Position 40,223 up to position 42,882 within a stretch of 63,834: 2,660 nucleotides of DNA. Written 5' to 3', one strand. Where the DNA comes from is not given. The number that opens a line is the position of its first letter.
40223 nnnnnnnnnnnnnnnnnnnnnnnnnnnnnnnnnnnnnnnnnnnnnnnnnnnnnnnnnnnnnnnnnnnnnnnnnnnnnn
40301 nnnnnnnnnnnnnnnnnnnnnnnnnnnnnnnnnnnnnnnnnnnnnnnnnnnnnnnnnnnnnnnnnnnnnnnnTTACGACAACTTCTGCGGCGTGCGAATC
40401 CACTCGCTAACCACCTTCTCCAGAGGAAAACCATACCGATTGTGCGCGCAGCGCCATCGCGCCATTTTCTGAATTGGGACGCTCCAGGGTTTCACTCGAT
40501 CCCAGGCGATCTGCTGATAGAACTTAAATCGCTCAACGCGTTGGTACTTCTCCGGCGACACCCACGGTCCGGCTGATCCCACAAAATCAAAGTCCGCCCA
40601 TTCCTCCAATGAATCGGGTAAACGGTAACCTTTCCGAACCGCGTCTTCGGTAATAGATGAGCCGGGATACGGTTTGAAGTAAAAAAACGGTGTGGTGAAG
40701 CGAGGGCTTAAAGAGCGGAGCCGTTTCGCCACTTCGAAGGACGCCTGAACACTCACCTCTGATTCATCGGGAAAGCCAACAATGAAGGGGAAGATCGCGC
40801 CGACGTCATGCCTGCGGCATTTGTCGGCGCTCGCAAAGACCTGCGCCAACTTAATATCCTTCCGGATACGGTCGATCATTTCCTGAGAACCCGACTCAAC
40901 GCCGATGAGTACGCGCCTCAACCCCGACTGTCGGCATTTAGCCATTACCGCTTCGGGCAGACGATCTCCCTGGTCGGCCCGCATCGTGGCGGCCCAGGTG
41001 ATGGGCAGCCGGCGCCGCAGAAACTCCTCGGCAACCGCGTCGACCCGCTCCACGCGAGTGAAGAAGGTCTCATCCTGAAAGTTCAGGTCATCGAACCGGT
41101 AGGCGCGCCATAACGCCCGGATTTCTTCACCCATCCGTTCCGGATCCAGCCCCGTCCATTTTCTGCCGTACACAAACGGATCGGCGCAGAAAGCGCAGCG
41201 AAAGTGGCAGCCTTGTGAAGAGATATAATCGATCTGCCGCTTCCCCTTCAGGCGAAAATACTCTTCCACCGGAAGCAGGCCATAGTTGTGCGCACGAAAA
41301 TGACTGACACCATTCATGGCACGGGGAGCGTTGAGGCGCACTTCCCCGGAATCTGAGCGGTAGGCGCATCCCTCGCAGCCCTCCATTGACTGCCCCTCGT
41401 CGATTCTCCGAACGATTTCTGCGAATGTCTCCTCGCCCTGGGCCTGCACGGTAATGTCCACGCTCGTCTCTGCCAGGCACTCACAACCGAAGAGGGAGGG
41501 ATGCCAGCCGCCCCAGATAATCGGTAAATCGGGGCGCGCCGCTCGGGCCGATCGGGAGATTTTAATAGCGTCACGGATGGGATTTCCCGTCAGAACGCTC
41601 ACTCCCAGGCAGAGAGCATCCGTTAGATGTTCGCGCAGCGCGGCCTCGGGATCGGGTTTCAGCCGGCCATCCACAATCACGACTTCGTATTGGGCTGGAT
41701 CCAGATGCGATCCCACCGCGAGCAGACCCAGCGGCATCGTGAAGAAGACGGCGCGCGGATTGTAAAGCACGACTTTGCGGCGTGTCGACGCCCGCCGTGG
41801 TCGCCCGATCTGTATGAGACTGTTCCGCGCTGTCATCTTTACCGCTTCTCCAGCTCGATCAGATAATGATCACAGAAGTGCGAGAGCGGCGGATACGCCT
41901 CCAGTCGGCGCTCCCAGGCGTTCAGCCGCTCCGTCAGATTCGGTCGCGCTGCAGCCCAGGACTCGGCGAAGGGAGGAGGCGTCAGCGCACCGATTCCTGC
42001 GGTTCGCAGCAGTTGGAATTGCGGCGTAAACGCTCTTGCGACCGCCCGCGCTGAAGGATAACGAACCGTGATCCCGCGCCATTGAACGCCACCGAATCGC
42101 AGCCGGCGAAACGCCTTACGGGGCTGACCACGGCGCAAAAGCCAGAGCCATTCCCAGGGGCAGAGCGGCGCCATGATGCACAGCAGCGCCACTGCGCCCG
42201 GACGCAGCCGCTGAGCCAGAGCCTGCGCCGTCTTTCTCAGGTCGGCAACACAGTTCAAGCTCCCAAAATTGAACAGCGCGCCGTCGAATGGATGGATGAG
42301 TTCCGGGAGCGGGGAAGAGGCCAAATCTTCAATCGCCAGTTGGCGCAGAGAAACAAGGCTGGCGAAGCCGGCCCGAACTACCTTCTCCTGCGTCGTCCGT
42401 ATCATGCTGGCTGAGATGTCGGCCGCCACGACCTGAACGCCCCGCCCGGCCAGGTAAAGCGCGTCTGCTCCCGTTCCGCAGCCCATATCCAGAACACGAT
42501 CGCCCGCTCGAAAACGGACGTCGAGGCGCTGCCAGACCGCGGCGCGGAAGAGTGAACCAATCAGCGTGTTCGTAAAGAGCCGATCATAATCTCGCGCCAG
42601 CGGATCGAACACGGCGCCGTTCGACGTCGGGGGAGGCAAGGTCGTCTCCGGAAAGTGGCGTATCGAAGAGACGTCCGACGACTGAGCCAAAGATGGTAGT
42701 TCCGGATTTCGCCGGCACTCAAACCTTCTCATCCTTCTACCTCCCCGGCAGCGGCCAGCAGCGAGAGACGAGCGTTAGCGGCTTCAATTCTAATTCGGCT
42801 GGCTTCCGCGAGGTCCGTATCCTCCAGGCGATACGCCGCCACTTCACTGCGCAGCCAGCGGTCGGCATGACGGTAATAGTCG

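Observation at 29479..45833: Thirteen-gene translationally coupled operon built around four cobalamin-type radical SAM enzymes, with no pathway I can name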

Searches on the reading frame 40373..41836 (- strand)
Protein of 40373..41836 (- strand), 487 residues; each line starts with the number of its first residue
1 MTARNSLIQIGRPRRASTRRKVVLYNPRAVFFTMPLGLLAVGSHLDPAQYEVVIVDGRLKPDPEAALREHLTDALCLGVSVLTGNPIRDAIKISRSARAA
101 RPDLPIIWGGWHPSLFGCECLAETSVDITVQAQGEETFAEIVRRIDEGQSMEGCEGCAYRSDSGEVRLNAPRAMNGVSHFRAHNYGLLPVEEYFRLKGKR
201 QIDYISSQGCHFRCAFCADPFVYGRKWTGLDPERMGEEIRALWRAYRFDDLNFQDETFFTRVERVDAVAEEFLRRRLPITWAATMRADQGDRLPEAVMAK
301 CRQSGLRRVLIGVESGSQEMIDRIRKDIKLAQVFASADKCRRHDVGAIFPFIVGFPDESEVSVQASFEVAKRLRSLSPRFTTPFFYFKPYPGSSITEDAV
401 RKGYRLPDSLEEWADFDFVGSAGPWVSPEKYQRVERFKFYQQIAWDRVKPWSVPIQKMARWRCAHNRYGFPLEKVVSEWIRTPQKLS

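Call 3: search_protein_families(library=pfam, proteins=[window:40373-41836:-], max_evalue=0.01)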
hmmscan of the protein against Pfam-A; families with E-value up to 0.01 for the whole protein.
window:40373-41836:- (487 aa): 2 families
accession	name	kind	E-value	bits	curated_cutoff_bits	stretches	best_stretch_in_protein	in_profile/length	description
PF04055.27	Radical_SAM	-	3.5e-16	60.3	29.5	1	204-367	1-163/166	Radical SAM superfamily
PF02310.24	B12-binding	-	1e-13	51.6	32.1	1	32-141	11-120/121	B12 binding domain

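Call 5: search_protein_families(library=ncbifam, proteins=[window:40373-41836:-], max_evalue=0.001)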
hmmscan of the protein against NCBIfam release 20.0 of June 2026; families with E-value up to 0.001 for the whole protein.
window:40373-41836:- (487 aa): 20 families
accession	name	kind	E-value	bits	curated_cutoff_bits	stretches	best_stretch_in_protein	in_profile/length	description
TIGR02026.1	BchE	equivalog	1.5e-29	103.2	481.35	1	35-369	22-361/497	magnesium-protoporphyrin IX monomethyl ester anaerobic oxidative cyclase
TIGR04385.1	B12_rSAM_cofa1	equivalog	2.6e-29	102.7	450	1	34-373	19-364/438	B12 lower ligand biosynthesis radical SAM protein BzaD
TIGR03471.1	HpnJ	equivalog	1.5e-28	99.9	577.6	1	89-410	83-398/472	hopanoid biosynthesis associated radical SAM protein HpnJ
TIGR04072.2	rSAM_ladder_B12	equivalog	2.2e-27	95.8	360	1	102-404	97-377/443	lipid biosynthesis B12-binding/radical SAM protein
NF050148.1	rSAM_ApyD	equivalog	1.1e-23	83.6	750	1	90-395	90-389/645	RiPP biosynthesis radical SAM protein ApyD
TIGR04479.1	bcpD_PhpK_rSAM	subfamily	4e-22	78.3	600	1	131-371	177-407/504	PhpK family radical SAM P-methyltransferase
TIGR04367.1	HpnR_B12_rSAM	equivalog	8.2e-21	74.1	650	1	34-350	21-330/490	hopanoid C-3 methylase HpnR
TIGR04013.1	B12_SAM_MJ_1487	hypoth_equivalog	8.7e-20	70.9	251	2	307-397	267-355/382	TIGR04013 family B12-binding domain/radical SAM domain-containing protein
TIGR04014.1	B12_SAM_MJ_0865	equivalog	1.2e-18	67.2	360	1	121-373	85-336/434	methyl-coenzyme M reductase glutamine C-methyltransferase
NF038361.1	rSAM_Sden_1168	equivalog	2.1e-18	66.2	575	1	78-403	145-477/560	Sden_1168 family B12-binding radical SAM P-methyltransferase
NF033070.1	rSAM_AprD4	equivalog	7.9e-15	54.7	500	1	205-405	200-396/456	AprD4 family radical SAM diol-dehydratase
TIGR03975.1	rSAM_ocin_1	subfamily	1.2e-11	43.8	281.85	1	90-378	144-435/606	RiPP maturation radical SAM C-methyltransferase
NF040542.1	rSAM_RCCLKC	equivalog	3.1e-11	43.1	450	1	69-346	44-323/423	arsinothricin biosynthesis radical SAM protein ArsL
NF040546.1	rSAM_CUAEP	equivalog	1.4e-10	40.5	500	1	35-352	13-319/468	CUAEP/CCAEP-tail radical SAM (seleno)protein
NF033712.0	B12_rSAM_KedN5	subfamily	6.1e-08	31.3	700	1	77-242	66-236/624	KedN5 family methylcobalamin-dependent radical SAM C-methyltransferase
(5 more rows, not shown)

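Call 89: search_solved_structures(query=window:40373-41836:-, max_evalue=0.01)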
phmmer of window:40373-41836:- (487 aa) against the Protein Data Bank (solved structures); distinct sequences matched with E-value up to 0.01: 4.
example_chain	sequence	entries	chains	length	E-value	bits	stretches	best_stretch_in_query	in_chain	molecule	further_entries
9ccb_A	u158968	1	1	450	3.2e-12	49.1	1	121-397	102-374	Radical SAM core domain-containing protein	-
6fd2_B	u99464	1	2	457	4.7e-12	48.5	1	206-404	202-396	Putative apramycin biosynthetic oxidoreductase 4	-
5ul2_A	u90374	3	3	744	6.5e-07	31.6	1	131-327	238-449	OxsB protein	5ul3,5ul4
6wte_A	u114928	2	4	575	3.4e-05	25.9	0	20-179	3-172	B12-binding domain-containing protein | Tryptophan-C2-methyltransferase containing B12-binding domain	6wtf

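Call 96: search_protein_families(library=padloc, proteins=[window:40373-41836:-], max_evalue=0.001)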
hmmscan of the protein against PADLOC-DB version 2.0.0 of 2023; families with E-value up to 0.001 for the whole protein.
window:40373-41836:- (487 aa): 1 family
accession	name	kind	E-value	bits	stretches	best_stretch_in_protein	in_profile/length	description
PDLC04689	PDC-M51A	-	0.00036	17.5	1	191-276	174-259/420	-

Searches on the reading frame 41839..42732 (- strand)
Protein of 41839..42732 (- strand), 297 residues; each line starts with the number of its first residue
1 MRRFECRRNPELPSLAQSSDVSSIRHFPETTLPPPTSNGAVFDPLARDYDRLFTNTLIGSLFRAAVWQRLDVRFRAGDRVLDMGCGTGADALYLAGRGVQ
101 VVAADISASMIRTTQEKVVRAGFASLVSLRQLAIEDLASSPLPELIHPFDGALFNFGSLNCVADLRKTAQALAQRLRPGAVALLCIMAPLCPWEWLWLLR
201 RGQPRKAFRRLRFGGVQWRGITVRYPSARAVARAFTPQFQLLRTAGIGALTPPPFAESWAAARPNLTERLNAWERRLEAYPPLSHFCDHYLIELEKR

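Call 3: search_protein_families(library=pfam, proteins=[window:41839-42732:-], max_evalue=0.01)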
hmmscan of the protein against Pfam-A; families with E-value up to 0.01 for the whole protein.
window:41839-42732:- (297 aa): 10 families
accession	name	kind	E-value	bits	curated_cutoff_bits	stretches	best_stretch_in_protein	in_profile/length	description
PF13649.12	Methyltransf_25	-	1.5e-12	48.4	27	1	80-179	1-96/97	Methyltransferase domain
PF13489.12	Methyltransf_23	-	1.1e-11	45.1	27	1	73-213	19-134/164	Methyltransferase domain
PF08242.18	Methyltransf_12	-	1.3e-11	45.5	30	1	81-181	1-97/98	Methyltransferase domain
PF08241.18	Methyltransf_11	-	1.9e-11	44.9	21.2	1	81-182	1-93/95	Methyltransferase domain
PF13847.12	Methyltransf_31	-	1.9e-11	44.3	27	1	76-183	3-108/145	Methyltransferase domain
PF01209.24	Ubie_methyltran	-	5.9e-08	32.8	20.1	1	40-181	11-148/233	ubiE/COQ5 methyltransferase family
PF02353.26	CMAS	-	1.1e-05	25.3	27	1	73-138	59-125/273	Mycolic acid cyclopropane synthetase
PF05724.17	TPMT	-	8.3e-05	22.8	26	1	73-116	34-78/218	Thiopurine S-methyltransferase (TPMT)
PF03848.20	TehB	-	0.00018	21.5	20.4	1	79-118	33-72/193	Tellurite resistance protein TehB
PF05175.20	MTS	-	0.0027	17.8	23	1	73-125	30-82/170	Methyltransferase small domain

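Call 5: search_protein_families(library=ncbifam, proteins=[window:41839-42732:-], max_evalue=0.001)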
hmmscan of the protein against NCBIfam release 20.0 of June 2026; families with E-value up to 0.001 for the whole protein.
window:41839-42732:- (297 aa): 34 families (the best 25 are shown)
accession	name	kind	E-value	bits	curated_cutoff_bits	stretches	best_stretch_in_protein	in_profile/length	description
NF043040.1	corrin_prot_MT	hypoth_equivalog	5.2e-15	55.5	180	1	46-139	12-104/216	corrinoid protein-associated methyltransferase CpaM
NF001241.0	PRK00216.1-2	equivalog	3.5e-13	49.7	327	1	39-186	14-149/231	demethylmenaquinone methyltransferase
NF008264.0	PRK11036.1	equivalog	1.9e-11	43.9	366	1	42-183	6-146/261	tRNA uridine 5-oxyacetic acid(34) methyltransferase CmoM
TIGR02021.1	BchM-ChlM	equivalog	7.9e-11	41.8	158.9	1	70-121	48-99/218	magnesium protoporphyrin IX methyltransferase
NF052510.1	methyltran_MpqE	exception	1.3e-09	37.8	335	1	41-182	11-149/234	methyl-plastoquinone biosynthesis methyltransferase MpqE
NF001240.0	PRK00216.1-1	equivalog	5.7e-09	35.4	378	1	40-183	27-167/251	bifunctional demethylmenaquinone methyltransferase/2-methoxy-6-polyprenyl-1,4-benzoquinol methylase UbiE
TIGR01934.1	MenG_MenH_UbiE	subfamily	1.8e-08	34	158.35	1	40-160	3-118/223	ubiquinone/menaquinone biosynthesis methyltransferase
NF047649.1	MTase_UXPK_star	exception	2e-08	33.6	460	1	75-185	76-182/283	methyltransferase/UXPK-star double selenoprotein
NF045667.1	MTase_DVU1556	equivalog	3.8e-08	33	155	1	73-119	19-66/213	DVU_1556 family methyltransferase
TIGR01983.1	UbiG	equivalog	7.6e-08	31.9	102.95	1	76-185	49-152/228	bifunctional 2-polyprenyl-6-hydroxyphenol methylase/3-demethylubiquinol 3-O-methyltransferase UbiG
NF053511.1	tRNA_U34_MnmM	equivalog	1.4e-07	31.3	135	1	70-159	11-99/183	tRNA 5-(aminomethyl)-2-thiouridylate-methyltransferase MnmM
NF001244.0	PRK00216.1-5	equivalog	3.6e-07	29.7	216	1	40-138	12-113/236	bifunctional demethylmenaquinone methyltransferase/2-methoxy-6-polyprenyl-1,4-benzoquinol methylase UbiE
NF045649.1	2X_seleno_MduS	exception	6.5e-07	28.6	380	1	78-130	43-95/338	methyltransferase domain-containing selenoprotein MduS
NF008992.0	PRK12335.1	equivalog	6.8e-07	28.7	303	1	78-117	124-163/289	SAM-dependent methyltransferase TehB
NF041820.1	daptide_MTase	equivalog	8.3e-07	28.7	175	1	76-121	36-81/243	daptide-type RiPP biosynthesis methyltransferase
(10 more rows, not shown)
